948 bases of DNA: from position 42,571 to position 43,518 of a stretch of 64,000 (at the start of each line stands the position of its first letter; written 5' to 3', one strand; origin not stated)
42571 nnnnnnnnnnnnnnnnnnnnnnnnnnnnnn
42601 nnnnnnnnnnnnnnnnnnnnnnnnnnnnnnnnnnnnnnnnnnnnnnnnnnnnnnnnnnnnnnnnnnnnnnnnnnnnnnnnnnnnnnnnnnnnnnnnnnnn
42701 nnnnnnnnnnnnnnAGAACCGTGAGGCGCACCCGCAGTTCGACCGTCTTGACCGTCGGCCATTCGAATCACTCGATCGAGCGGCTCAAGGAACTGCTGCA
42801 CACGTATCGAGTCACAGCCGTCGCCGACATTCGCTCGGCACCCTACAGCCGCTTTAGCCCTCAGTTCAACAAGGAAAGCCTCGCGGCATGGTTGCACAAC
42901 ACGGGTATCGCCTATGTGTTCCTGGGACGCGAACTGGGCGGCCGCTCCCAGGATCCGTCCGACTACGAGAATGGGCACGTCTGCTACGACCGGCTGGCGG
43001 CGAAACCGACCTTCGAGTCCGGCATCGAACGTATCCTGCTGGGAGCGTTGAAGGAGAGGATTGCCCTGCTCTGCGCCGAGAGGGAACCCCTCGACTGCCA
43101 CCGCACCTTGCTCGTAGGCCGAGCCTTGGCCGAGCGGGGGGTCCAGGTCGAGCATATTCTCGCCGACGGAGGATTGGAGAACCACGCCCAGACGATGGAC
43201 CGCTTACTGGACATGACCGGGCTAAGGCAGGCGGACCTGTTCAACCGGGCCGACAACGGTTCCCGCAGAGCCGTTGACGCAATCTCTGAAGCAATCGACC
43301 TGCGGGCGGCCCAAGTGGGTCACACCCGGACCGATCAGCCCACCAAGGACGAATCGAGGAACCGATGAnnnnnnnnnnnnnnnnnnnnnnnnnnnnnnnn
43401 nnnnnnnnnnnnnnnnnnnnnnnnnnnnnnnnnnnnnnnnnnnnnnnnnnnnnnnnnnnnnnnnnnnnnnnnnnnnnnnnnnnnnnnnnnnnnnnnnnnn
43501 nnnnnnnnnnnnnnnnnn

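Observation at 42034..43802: Three-gene cassette: Cys-pair protein of unknown family followed by two tandem DUF488 paralogs, one with a degenerate signature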

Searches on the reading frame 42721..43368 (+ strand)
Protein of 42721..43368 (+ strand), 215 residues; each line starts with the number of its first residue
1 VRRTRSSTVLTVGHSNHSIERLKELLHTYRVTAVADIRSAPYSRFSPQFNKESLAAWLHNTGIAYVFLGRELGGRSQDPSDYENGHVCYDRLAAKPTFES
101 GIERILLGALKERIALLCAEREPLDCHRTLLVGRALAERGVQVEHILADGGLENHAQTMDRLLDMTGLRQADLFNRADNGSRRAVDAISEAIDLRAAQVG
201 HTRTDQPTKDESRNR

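Call 3: search_protein_families(library=pfam, proteins=[window:42721-43368:+], max_evalue=1)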
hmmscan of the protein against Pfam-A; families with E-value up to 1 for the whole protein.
window:42721-43368:+ (215 aa): 2 families
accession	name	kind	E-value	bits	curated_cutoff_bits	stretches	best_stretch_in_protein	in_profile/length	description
PF04343.18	DUF488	-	2.8e-23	83.3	22.2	1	18-132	1-118/121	Domain of unknown function DUF488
PF22751.1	DUF488-N3a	-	0.018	15.8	27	1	108-138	87-116/118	Active DUF488-N3 subclade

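Call 4: search_protein_families(library=padloc, proteins=[window:42721-43368:+], max_evalue=1)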
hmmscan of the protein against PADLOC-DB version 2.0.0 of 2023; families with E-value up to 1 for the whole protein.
window:42721-43368:+ (215 aa): 4 families
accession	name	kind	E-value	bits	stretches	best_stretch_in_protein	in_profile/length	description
PDLC04657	PDC-M45B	-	5.4e-79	262.5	1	7-197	4-194/204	-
PDLC04505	PDC-M19A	-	2.6e-13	48.1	1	4-134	146-280/294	-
PDLC04504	PDC-M19A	-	4.3e-07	27.5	1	4-132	85-218/234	-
PDLC04658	PDC-M45C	-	2.8e-06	25.2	1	9-139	3-135/145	-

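Call 5: search_protein_families(library=ncbifam, proteins=[window:42721-43368:+], max_evalue=1)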
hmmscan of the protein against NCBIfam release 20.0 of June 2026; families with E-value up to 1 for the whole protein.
window:42721-43368:+ (215 aa): 0 families

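Call 39: search_solved_structures(query=window:42721-43365:+, max_evalue=1, show_alignments=2)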
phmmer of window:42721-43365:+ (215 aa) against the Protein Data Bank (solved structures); distinct sequences matched with E-value up to 1: 1.
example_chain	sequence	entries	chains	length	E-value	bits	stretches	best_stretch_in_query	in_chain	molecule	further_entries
5ysz_A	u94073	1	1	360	0.29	13.8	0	53-169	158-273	Transcriptional regulator, LacI family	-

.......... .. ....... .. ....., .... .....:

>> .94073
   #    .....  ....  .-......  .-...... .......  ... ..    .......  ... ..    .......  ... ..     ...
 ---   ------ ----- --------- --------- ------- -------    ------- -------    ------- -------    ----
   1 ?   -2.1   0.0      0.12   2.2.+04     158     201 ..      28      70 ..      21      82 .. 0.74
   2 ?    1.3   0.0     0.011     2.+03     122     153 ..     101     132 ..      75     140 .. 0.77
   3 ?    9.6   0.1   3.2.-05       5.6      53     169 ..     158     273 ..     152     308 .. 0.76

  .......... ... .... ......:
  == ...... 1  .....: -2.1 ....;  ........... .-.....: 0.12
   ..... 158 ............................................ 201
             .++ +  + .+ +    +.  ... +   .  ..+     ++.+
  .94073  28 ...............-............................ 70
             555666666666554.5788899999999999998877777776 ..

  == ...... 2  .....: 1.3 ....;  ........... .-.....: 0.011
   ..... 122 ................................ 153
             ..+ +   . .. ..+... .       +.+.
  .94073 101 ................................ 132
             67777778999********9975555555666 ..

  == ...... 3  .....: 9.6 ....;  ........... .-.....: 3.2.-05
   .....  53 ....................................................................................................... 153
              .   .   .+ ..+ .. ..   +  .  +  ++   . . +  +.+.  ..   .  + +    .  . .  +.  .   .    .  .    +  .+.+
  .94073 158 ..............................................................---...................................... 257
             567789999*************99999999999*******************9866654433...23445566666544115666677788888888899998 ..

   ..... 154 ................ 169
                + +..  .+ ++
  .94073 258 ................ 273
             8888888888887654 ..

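Call 67: find_homologous_proteins(query=window:42721-43365:+, max_evalue=0.00001)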
Query window:42721-43365:+ (215 aa): 6599 proteins with E <= 0.00001 among 8000 candidates; the best 120 are listed.
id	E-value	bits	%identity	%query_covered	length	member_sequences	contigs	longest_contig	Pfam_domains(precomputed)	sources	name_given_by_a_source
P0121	1.5e-110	385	94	87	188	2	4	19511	PF04343.19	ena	-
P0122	2.5e-107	375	81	99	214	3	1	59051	PF04343.19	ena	-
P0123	1.3e-106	373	80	99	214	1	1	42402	PF04343.19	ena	-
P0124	6.7e-104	364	78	100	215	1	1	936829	PF04343.19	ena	-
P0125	9.1e-102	357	77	99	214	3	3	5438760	PF04343.19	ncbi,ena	-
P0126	4.5e-98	345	75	100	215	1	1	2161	PF04343.19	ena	-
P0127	1.0e-96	340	75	99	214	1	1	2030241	PF04343.19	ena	-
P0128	6.4e-93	328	73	100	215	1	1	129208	PF04343.19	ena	-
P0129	1.3e-80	288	63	95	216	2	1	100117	PF04343.19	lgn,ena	-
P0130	1.3e-79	284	63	96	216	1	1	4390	PF04343.19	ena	-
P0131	1.1e-78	281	65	88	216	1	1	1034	PF04343.19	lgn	-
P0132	1.8e-78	281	62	98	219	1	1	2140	PF04343.19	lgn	-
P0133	5.5e-78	279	65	93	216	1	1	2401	PF04343.19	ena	-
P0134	9.3e-78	278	63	93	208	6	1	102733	PF04343.19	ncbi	-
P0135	9.3e-78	278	64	93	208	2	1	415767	PF04343.19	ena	-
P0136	1.3e-77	278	60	97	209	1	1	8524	PF04343.19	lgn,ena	-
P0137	4.1e-77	276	62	95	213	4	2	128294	PF04343.19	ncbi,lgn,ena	-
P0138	1.0e-76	275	62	94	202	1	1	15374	PF04343.19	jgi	jgi:uncharacterized protein (DUF488 family)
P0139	1.4e-75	271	61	95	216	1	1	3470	PF04343.19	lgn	-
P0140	1.4e-75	271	61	99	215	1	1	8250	PF04343.19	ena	-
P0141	4.3e-75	270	61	96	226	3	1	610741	PF04343.19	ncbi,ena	-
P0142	9.4e-75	269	60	99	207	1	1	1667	PF04343.19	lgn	-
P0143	5.7e-74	266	63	92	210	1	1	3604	PF04343.19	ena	-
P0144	1.4e-73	265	63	90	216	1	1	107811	PF04343.19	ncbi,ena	-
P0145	2.3e-72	261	61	91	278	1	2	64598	PF04343.19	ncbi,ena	-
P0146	3.5e-72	260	58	91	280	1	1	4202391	PF04343.19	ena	-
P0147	9.3e-72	259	55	95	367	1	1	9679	PF04343.19,PF22751.2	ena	-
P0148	1.7e-70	255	62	91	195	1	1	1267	PF04343.19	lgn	-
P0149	3.6e-67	244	61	91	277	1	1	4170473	PF04343.19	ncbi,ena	-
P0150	5.6e-67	243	60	91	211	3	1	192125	PF04343.19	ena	-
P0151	8.0e-67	243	58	98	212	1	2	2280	PF04343.19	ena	-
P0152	1.3e-66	242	60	91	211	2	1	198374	PF04343.19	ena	-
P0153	5.7e-66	240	59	95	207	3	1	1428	PF04343.19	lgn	-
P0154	1.0e-65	239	54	97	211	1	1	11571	PF04343.19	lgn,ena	-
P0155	1.1e-65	239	65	80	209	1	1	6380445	PF04343.19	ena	-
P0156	2.4e-65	238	56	97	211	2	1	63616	PF04343.19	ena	-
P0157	2.8e-65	238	56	98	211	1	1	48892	PF04343.19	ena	-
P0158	8.0e-65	236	60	91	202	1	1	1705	PF04343.19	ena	-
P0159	8.5e-65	236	56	96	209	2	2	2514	PF04343.19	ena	-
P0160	1.0e-64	236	59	94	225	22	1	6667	PF04343.19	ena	-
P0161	2.2e-64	235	58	95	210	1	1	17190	PF04343.19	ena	-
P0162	2.6e-64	234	65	79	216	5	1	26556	PF04343.19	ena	-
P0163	4.4e-64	234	54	98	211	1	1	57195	PF04343.19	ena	-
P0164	4.8e-64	234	59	91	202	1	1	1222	PF04343.19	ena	-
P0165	6.7e-64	233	58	90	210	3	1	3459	PF04343.19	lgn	-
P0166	7.7e-64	233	58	93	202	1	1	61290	PF04343.19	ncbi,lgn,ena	-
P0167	8.4e-64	233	58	91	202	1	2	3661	PF04343.19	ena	-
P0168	9.8e-64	233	64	78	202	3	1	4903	PF04343.19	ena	-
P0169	1.0e-63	233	55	97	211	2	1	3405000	PF04343.19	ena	-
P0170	1.2e-63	232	54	97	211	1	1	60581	PF04343.19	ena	-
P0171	1.2e-63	232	64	78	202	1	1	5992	PF04343.19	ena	-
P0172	1.3e-63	232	65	78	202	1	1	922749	PF04343.19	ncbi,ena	-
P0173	1.4e-63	232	60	91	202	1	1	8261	PF04343.19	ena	-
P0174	1.6e-63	232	64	79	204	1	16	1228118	PF04343.19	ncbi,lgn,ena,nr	ncbi:MAG: DUF488 domain-containing protein [Gammaproteobacteria bacterium]|nr:DUF488 domain-containi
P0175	1.6e-63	232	54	97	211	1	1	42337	PF04343.19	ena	-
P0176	1.8e-63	232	55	100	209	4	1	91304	PF04343.19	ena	-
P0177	1.8e-63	232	58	96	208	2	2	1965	PF04343.19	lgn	-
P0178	2.1e-63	232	64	81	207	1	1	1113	PF04343.19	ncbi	-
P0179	2.2e-63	231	64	79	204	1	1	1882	PF04343.19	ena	-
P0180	2.6e-63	231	64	78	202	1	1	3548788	PF04343.19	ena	-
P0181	2.8e-63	231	58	94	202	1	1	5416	PF04343.19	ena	-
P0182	3.4e-63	231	58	93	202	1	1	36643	PF04343.19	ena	-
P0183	3.5e-63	231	54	97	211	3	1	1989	PF04343.19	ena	-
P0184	4.6e-63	230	55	98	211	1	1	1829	PF04343.19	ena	-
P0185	4.6e-63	230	56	94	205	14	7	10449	PF04343.19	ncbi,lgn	-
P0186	5.5e-63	230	53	97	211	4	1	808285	PF04343.19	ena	-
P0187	5.8e-63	230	63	80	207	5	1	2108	PF04343.19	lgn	-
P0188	5.9e-63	230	63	80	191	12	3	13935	PF04343.19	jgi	jgi:uncharacterized protein (DUF488 family)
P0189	6.6e-63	230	63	80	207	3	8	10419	PF04343.19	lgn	-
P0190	7.8e-63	230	58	90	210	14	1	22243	PF04343.19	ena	-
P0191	8.2e-63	230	57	93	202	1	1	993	PF04343.19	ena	-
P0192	1.1e-62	229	57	92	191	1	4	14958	PF04343.19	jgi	jgi:uncharacterized protein (DUF488 family)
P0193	1.2e-62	229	54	94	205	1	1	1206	PF04343.19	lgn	-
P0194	1.2e-62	229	62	80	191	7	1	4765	PF04343.19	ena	-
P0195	1.3e-62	229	64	78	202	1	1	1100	PF04343.19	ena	-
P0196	1.3e-62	229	57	93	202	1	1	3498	PF04343.19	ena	-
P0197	1.3e-62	229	57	93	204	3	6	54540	PF04343.19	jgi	jgi:uncharacterized protein (DUF488 family)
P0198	1.5e-62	229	56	94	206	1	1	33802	PF04343.19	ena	-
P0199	1.6e-62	229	58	91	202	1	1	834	PF04343.19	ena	-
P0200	1.6e-62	229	64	78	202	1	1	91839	PF04343.19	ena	-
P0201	1.7e-62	229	66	79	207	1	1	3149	PF04343.19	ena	-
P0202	1.7e-62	229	63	80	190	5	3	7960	PF04343.19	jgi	jgi:uncharacterized protein (DUF488 family)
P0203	1.7e-62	228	57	91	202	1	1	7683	PF04343.19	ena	-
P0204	1.8e-62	228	65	79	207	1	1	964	PF04343.19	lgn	-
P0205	1.8e-62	228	63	79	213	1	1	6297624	PF04343.19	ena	-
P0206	1.9e-62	228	58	91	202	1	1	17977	PF04343.19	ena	-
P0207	2.5e-62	228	63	78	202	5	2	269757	PF04343.19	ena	-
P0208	2.7e-62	228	63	80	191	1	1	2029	PF04343.19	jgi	jgi:uncharacterized protein (DUF488 family)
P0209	2.7e-62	228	56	93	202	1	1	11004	PF04343.19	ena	-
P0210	3.3e-62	228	58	92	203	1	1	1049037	PF04343.19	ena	-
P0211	3.4e-62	228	57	92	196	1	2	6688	PF04343.19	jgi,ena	-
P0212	3.4e-62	228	58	92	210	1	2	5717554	PF04343.19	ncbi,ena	-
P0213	3.5e-62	227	57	92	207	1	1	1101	PF04343.19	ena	-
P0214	4.1e-62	227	57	92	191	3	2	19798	PF04343.19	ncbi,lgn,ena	-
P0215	4.1e-62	227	57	93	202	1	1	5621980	PF04343.19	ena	-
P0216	4.4e-62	227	62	80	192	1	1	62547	PF04343.19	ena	-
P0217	4.9e-62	227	58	92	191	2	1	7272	PF04343.19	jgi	jgi:uncharacterized protein (DUF488 family)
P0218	5.3e-62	227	62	80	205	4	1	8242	PF04343.19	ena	-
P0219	5.5e-62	227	56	91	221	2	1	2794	PF04343.19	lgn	-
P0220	5.5e-62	227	64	78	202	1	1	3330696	PF04343.19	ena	-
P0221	5.5e-62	227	62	80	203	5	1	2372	PF04343.19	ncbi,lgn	-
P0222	5.9e-62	227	63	80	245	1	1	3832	PF04343.19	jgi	jgi:hypothetical protein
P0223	6.1e-62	227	55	95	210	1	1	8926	PF04343.19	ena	-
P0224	6.3e-62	227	58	92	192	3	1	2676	PF04343.19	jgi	jgi:uncharacterized protein (DUF488 family)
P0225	6.4e-62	227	57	93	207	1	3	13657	PF04343.19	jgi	-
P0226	6.5e-62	227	57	91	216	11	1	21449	PF04343.19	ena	-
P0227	6.5e-62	227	63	78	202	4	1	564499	PF04343.19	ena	-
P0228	6.6e-62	227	63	80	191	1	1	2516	PF04343.19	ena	-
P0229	6.9e-62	227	56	93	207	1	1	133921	PF04343.19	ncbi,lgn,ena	-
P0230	7.1e-62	226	63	80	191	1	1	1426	PF04343.19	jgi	jgi:uncharacterized protein (DUF488 family)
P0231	7.2e-62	226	58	92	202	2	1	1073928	PF04343.19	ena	-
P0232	7.7e-62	226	53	98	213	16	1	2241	PF04343.19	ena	-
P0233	8.0e-62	226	56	94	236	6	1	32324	PF04343.19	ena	-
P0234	9.7e-62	226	58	95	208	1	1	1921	PF04343.19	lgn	-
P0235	9.8e-62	226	55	97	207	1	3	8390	PF04343.19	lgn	-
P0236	9.8e-62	226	62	80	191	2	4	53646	PF04343.19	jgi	jgi:uncharacterized protein (DUF488 family)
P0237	9.9e-62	226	53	99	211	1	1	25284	PF04343.19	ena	-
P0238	1.0e-61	226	62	80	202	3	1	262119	PF04343.19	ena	-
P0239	1.1e-61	226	56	93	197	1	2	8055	PF04343.19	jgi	jgi:uncharacterized protein (DUF488 family)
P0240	1.1e-61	226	56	95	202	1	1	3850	PF04343.19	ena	-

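Call 83: predict_structure(alignment_id=A4)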
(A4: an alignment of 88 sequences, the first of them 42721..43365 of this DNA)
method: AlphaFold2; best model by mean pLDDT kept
length: 215 residues; sequences in the alignment: 88
mean_pLDDT: 89.4   pTM: 0.85
mean pLDDT of the five models: 89.4, 89.2, 88.8, 88.5, 83.7
residues with pLDDT >= 90: 170; 70-90: 15; 50-70: 21; < 50: 9
segments of 3 or more residues with pLDDT < 50: 1-3, 213-215
pLDDT, mean of each block of 10 residues (from residue 1): 69 88 97 97 91 97 97 95 94 97 97 96 95 97 96 97 92 61 81 94 67 47
secondary structure, 60 per line:
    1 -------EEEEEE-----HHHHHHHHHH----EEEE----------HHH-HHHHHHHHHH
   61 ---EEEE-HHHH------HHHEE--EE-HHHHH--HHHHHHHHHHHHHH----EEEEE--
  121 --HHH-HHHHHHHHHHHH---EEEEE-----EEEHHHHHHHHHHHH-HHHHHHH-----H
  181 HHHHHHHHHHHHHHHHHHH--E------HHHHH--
elements in order: E8-13 H19-28 E33-36 H51-60 E64-67 H69-72 H89-93 H96-109 E114-118 H127-138 E142-146 E152-154 H155-166 H168-174 H180-199 H209-213

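Call 94: fold_search(model_id=the predicted structure, library=pdb)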
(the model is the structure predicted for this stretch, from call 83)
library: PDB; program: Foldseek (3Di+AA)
matches with E <= 10: 1213; with E <= 0.001: 0
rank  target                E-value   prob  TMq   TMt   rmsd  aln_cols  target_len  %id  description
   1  9ch7_A                2.5e-03  1.00  0.39  0.33   5.6       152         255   14  Structure of the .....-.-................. (SonM) and RiPP precursor (SonA-Y62A) heteromeric complex (bound to SAH - s (released 2025-01-29)
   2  9ch7_G                2.9e-03  1.00  0.38  0.33   5.2       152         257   12  Structure of the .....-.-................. (SonM) and RiPP precursor (SonA-Y62A) heteromeric complex (bound to SAH - s (released 2025-01-29)
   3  9chk_A                4.7e-03  0.99  0.37  0.32   6.1       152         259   14  Structure of the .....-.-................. (SonM) and RiPP precursor (SonA-Y62A) heteromeric complex (bound to SAM) (released 2025-01-29)
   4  7ltc_A                5.7e-03  0.99  0.37  0.31   5.8       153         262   18  Structure of the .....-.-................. (SonM) and RiPP precursor (SonA) heteromeric complex (no cofactor) (released 2021-09-29)
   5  7lts_A                6.1e-03  1.00  0.38  0.32   5.9       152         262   14  Structure of the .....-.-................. (SonM mutant R67A) and RiPP precursor (SonA) heteromeric complex (with SAH) (released 2021-09-29)
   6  7ltf_A                6.4e-03  0.99  0.36  0.30   6.0       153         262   18  Structure of the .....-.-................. (SonM mutant Y58F) and RiPP precursor (SonA) heteromeric complex (no cofact (released 2021-09-29)
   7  7ltr_A                8.8e-03  0.99  0.37  0.32   5.3       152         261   12  Structure of the heteromeric complex between the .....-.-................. (SonM) and a truncated construct of the RiP (released 2021-09-29)
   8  5t5d                  9.9e-03  0.84  0.29  0.37   7.2       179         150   11  Crystal Structure of the PTS IIB protein associated with the fucose utilization operon from Streptococcus pneumoniae (released 2016-10-26)
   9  6qzz_B                1.1e-02  0.99  0.37  0.22   5.6       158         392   14  full length OphA V404E in complex with SAH (released 2020-04-01)
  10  7twk_B                1.1e-02  0.94  0.31  0.19   6.9       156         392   14  Structure of a borosin methyltransferase from Mycena rosella with native peptide (MroMA1) in complex with SAH (released 2022-11-02)
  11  7lth_A                1.2e-02  0.99  0.38  0.32   4.4       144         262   12  Structure of the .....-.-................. (SonM mutant Y93F) and RiPP precursor (SonA) heteromeric complex (no cofact (released 2021-09-29)
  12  9ch2_A                1.7e-02  0.99  0.38  0.33   5.1       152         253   12  Structure of the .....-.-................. (SonM) and RiPP precursor (SonA-L63D) heteromeric complex (released 2025-01-29)
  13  6qzz_A                2.1e-02  0.97  0.37  0.22   5.6       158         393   14  full length OphA V404E in complex with SAH (released 2020-04-01)
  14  1s1m_A                2.1e-02  0.63  0.33  0.17   8.8       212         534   12  Crystal Structure of E. Coli CTP Synthetase (released 2004-06-15)
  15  8dhi_A                2.1e-02  0.60  0.33  0.30  11.1       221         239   11  Crystal Structure of Clostridioides difficile Protein Tyrosine Phosphatase at pH 8.5 (released 2023-07-05)
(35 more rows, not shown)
